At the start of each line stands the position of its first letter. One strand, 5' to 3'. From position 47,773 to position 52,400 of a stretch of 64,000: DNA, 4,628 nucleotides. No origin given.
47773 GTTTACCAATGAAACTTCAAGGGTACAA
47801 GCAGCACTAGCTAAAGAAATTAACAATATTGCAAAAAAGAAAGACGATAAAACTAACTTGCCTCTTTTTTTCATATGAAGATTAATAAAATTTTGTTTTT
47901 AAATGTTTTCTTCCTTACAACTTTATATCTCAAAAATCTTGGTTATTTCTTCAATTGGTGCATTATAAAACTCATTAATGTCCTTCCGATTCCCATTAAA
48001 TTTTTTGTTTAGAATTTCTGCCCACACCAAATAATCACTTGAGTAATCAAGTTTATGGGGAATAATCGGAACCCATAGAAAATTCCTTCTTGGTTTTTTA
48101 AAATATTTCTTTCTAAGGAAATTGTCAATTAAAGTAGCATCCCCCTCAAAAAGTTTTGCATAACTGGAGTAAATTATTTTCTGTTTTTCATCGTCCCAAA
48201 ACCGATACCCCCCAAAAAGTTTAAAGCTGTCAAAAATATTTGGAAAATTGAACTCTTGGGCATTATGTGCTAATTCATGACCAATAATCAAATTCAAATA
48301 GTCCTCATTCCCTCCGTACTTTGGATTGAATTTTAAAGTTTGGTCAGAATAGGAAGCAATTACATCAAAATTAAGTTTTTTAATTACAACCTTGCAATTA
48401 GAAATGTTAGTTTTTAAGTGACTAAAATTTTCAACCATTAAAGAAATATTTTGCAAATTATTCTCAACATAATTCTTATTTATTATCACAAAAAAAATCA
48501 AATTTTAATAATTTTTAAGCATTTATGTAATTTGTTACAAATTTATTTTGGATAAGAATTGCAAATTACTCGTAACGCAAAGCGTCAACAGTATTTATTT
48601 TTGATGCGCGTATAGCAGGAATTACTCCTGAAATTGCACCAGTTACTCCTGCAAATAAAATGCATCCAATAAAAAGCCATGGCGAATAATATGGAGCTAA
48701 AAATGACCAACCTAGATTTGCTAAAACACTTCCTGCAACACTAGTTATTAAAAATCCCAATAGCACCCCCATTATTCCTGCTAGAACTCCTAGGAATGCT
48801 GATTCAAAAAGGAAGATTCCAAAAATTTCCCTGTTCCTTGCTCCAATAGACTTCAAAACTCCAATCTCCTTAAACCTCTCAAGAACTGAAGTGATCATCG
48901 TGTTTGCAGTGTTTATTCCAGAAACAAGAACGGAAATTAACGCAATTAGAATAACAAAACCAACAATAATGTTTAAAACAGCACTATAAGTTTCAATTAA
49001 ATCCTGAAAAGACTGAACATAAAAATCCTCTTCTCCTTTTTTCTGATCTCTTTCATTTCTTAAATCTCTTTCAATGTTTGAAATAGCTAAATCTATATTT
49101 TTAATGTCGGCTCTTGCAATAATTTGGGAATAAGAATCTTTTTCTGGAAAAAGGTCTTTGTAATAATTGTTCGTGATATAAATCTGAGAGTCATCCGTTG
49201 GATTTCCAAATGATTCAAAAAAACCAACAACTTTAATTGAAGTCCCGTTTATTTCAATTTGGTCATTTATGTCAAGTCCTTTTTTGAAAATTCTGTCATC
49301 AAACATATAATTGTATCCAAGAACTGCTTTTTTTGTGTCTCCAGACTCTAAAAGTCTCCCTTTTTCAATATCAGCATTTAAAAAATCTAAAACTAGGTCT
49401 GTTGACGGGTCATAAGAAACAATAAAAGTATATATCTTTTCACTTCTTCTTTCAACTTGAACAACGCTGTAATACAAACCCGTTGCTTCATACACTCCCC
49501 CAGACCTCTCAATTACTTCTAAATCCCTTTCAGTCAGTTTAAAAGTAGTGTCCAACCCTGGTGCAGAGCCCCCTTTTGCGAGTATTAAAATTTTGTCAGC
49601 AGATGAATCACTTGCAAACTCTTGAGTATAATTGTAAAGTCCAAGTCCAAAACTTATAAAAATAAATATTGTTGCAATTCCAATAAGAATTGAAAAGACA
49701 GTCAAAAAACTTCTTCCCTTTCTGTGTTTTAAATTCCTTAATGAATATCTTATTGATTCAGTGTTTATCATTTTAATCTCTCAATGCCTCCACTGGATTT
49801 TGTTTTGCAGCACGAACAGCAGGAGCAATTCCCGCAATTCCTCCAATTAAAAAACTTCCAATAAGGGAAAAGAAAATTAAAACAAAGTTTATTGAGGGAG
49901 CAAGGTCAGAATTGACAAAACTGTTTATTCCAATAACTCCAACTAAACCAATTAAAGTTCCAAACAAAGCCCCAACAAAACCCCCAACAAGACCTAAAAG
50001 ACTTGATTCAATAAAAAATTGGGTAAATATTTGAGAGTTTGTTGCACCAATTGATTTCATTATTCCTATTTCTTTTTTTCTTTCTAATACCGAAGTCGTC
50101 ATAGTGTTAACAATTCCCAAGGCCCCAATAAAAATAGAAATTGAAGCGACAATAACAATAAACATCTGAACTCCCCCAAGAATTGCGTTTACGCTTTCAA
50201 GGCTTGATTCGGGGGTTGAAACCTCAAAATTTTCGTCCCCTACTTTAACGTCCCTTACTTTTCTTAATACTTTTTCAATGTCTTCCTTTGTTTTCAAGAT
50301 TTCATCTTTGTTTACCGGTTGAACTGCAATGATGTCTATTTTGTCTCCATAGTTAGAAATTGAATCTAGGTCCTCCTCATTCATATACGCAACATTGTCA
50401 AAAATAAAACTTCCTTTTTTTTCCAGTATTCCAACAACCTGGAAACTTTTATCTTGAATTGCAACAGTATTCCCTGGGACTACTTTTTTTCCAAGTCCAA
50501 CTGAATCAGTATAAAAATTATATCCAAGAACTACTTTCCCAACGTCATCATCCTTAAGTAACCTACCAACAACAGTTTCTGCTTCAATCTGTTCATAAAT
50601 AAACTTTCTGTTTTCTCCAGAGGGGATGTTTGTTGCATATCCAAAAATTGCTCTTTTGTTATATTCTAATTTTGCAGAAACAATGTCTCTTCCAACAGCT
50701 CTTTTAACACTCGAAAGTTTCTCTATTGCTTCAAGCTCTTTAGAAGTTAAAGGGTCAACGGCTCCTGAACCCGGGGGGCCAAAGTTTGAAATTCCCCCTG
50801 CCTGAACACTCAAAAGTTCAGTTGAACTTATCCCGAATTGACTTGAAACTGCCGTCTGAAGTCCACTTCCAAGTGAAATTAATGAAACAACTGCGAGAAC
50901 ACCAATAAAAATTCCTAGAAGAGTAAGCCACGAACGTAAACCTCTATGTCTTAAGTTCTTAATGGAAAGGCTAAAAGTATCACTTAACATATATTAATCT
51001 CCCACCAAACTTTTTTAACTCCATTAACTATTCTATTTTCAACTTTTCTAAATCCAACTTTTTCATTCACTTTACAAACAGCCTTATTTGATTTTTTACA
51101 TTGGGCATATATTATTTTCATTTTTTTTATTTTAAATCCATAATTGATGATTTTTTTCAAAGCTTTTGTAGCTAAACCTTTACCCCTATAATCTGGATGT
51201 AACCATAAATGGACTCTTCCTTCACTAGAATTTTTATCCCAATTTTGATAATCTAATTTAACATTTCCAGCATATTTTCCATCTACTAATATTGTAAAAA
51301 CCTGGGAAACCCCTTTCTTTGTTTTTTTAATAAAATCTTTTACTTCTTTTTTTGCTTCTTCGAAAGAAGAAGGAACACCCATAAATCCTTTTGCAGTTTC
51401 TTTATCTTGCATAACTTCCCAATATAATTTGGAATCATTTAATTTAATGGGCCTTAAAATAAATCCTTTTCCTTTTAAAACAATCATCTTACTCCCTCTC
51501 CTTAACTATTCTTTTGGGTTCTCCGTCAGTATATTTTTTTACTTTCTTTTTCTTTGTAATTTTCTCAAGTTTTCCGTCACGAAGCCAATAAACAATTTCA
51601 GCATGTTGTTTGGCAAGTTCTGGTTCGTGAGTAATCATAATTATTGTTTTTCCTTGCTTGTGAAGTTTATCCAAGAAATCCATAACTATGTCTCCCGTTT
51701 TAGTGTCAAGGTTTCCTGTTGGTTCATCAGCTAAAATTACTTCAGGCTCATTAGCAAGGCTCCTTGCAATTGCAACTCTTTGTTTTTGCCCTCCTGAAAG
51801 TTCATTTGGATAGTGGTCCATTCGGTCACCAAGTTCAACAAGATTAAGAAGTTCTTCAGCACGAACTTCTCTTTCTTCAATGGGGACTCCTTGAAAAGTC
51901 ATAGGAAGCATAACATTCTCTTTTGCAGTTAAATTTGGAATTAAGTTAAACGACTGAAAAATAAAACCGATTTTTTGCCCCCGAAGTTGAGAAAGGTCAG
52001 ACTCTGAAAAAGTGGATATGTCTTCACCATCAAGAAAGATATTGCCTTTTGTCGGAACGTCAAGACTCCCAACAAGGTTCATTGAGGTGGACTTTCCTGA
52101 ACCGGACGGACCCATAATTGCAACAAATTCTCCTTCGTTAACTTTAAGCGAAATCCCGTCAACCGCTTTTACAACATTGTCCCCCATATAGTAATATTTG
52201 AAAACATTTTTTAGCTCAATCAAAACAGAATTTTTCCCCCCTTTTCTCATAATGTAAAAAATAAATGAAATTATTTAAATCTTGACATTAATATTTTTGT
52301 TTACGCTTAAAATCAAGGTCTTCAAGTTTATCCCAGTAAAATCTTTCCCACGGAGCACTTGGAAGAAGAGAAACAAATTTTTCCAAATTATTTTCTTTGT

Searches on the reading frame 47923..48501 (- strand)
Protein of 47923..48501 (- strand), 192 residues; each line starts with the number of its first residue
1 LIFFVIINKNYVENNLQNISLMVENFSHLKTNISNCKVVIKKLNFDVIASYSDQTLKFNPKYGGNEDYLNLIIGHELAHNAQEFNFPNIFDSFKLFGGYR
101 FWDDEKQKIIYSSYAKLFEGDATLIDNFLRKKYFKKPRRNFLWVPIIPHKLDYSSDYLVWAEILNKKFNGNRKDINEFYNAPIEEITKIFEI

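Call 5: search_protein_families(library=pfam, proteins=[window:47923-48501:-], max_evalue=1)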
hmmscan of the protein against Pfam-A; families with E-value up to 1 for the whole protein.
window:47923-48501:- (192 aa): 1 family
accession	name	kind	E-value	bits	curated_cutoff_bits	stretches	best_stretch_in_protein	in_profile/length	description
PF19016.5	DUF5745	-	0.18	12.1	27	1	24-48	5-29/59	Domain of unknown function (DUF5745)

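Call 10: search_protein_families(library=ncbifam, proteins=[window:47923-48501:-], max_evalue=1)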
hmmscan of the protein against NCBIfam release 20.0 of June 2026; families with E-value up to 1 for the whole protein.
window:47923-48501:- (192 aa): 1 family
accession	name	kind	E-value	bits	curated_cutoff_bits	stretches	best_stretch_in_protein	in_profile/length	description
NF052246.1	SorB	equivalog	0.2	11.8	93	0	99-133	46-80/80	SorB family sulfite dehydrogenase c-type cytochrome subunit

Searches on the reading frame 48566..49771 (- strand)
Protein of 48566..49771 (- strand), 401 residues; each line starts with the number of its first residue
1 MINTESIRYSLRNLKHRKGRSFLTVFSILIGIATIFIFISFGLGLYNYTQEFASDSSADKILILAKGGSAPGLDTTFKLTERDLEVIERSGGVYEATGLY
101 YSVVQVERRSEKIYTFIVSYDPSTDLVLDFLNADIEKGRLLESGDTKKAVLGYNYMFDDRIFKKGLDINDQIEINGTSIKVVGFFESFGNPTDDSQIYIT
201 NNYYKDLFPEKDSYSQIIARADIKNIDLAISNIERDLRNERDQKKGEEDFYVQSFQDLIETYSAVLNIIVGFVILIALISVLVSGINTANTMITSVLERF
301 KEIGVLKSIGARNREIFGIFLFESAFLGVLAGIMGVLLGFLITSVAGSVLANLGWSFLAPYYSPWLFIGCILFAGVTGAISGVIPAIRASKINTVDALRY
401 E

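Call 92: search_protein_families(library=pfam, proteins=[window:48566-49771:-], max_evalue=0.001)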
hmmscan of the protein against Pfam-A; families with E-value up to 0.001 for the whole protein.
window:48566-49771:- (401 aa): 2 families
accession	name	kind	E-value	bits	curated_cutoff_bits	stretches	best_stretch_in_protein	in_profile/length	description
PF02687.27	FtsX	-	6.5e-21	75.1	25.5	1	274-393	1-119/120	FtsX-like permease C-terminal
PF12704.14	MacB_PCD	-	1.7e-18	68.1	27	1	21-222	1-192/207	MacB-like periplasmic core domain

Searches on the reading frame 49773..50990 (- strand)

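Call 92: search_protein_families(library=pfam, proteins=[window:49773-50990:-], max_evalue=0.001)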
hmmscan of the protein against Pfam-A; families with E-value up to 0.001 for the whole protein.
window:49773-50990:- (405 aa): 2 families
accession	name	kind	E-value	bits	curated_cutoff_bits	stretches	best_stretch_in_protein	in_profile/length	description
PF02687.27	FtsX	-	9.2e-22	77.8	25.5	1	280-399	2-120/120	FtsX-like permease C-terminal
PF12704.14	MacB_PCD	-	9.8e-22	78.7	27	1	20-240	1-206/207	MacB-like periplasmic core domain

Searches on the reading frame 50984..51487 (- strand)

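Call 92: search_protein_families(library=pfam, proteins=[window:50984-51487:-], max_evalue=0.001)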
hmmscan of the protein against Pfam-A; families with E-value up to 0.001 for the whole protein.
window:50984-51487:- (167 aa): 9 families
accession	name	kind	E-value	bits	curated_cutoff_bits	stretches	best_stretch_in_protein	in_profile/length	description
PF13302.13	Acetyltransf_3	-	4.4e-21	76.5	25.4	1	10-147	3-138/138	Acetyltransferase (GNAT) domain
PF00583.31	Acetyltransf_1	-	1.1e-11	45.5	20.7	1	47-146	19-116/116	Acetyltransferase (GNAT) family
PF13420.13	Acetyltransf_4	-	1.5e-08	35.3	24.3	1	11-150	1-138/155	Acetyltransferase (GNAT) domain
PF13508.13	Acetyltransf_7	-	1.7e-06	28.7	27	1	62-147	4-83/84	Acetyltransferase (GNAT) domain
PF13673.13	Acetyltransf_10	-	3.5e-06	27.5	23.6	1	50-154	20-115/128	Acetyltransferase (GNAT) domain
PF13523.12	Acetyltransf_8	-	8.4e-06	25.9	27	1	92-150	82-141/145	Acetyltransferase (GNAT) domain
PF17013.11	Acetyltransf_15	-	0.00043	20.2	35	1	35-120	13-104/210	Putative acetyl-transferase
PF08445.16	FR47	-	0.00075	19.9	22.1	0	94-152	27-83/86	FR47-like protein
PF12746.13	GNAT_acetyltran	-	0.00086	19.5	26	0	95-150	187-238/243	GNAT acetyltransferase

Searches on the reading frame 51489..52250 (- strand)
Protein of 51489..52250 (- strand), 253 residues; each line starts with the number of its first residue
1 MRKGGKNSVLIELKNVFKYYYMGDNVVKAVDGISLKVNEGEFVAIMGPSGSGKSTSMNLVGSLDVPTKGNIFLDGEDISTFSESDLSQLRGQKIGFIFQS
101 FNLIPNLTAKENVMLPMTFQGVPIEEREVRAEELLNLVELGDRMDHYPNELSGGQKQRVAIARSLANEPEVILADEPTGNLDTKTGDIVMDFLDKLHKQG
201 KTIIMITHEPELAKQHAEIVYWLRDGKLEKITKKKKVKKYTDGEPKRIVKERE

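Call 92: search_protein_families(library=pfam, proteins=[window:51489-52250:-], max_evalue=0.001)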
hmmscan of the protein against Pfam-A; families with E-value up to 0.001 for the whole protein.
window:51489-52250:- (253 aa): 3 families
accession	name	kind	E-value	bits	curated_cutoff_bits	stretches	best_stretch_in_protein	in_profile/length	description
PF00005.33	ABC_tran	-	1.8e-36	126.2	25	1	31-178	2-136/137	ABC transporter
PF02463.25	SMC_N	-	1.6e-06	28.1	40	0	124-219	113-208/220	RecF/RecN/SMC N terminal domain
PF25199.1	nSTAND_NTPase5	-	0.0004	20.7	34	0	36-61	37-62/145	Novel STAND NTPase 5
